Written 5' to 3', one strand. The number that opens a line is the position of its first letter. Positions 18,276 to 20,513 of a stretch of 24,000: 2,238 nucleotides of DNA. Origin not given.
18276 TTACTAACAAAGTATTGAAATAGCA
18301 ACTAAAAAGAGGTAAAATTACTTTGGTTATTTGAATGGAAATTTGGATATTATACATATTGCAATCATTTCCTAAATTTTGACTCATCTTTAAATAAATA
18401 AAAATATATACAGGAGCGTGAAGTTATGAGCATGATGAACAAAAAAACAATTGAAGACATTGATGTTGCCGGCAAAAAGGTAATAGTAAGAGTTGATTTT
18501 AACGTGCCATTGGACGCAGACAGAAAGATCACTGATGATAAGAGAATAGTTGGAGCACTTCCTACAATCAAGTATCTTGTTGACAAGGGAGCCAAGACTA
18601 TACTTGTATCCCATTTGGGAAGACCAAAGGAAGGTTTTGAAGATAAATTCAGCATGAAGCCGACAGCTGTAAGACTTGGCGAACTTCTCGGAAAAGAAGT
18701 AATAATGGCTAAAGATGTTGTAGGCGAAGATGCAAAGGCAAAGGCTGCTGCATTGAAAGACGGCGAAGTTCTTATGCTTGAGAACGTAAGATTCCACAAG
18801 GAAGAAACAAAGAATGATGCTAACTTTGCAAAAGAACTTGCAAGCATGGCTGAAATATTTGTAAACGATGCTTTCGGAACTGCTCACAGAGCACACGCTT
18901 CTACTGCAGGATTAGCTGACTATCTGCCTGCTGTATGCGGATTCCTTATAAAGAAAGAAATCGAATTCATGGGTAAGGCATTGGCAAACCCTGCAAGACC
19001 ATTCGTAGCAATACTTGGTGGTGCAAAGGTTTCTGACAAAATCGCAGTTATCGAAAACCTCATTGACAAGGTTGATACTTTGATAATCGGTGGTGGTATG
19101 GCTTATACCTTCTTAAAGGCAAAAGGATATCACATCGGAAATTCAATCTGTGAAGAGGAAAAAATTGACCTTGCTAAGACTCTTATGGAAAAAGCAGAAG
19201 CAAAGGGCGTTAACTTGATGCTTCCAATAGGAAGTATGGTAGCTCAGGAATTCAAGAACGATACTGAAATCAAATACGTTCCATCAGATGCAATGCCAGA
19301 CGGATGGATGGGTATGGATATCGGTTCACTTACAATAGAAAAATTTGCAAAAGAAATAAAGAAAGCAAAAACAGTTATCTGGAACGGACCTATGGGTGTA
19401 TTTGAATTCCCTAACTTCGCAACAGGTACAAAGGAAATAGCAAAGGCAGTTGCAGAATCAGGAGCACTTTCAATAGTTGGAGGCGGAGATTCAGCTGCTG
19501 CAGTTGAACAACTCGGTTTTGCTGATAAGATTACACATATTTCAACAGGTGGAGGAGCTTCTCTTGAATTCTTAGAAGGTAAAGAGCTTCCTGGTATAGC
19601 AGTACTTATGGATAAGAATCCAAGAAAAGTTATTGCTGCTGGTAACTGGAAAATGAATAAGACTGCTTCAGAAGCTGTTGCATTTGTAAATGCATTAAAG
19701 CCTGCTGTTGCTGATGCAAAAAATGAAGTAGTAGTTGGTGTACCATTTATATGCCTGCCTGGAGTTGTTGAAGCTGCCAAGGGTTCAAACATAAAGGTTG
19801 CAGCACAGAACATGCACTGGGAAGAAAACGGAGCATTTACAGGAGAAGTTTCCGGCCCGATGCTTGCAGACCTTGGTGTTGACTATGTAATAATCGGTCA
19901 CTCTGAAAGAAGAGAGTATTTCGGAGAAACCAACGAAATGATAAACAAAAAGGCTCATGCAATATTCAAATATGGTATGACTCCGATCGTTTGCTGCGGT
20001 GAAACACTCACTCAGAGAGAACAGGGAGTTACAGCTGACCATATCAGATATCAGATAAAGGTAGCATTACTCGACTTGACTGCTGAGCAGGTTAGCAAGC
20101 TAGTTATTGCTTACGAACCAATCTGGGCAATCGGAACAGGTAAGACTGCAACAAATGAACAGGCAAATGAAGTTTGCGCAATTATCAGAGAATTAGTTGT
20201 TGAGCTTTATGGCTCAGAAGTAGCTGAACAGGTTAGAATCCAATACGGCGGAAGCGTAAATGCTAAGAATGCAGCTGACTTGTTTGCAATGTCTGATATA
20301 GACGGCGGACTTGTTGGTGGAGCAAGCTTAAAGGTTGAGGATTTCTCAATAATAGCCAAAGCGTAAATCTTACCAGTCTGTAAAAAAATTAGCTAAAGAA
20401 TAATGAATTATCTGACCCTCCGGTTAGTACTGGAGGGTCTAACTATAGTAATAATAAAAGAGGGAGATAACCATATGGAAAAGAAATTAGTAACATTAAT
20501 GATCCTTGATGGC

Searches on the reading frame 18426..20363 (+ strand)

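Call 8: search_protein_families(library=pfam, proteins=[window:18426-20363:+], max_evalue=0.001)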
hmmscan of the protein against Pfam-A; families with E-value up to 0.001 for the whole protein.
window:18426-20363:+ (646 aa): 2 families
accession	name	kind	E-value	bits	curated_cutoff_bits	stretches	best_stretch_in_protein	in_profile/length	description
PF00162.24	PGK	-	3.5e-169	563.2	27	1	9-386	1-379/379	Phosphoglycerate kinase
PF00121.24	TIM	-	1.9e-97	326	20.1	1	403-645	2-243/245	Triosephosphate isomerase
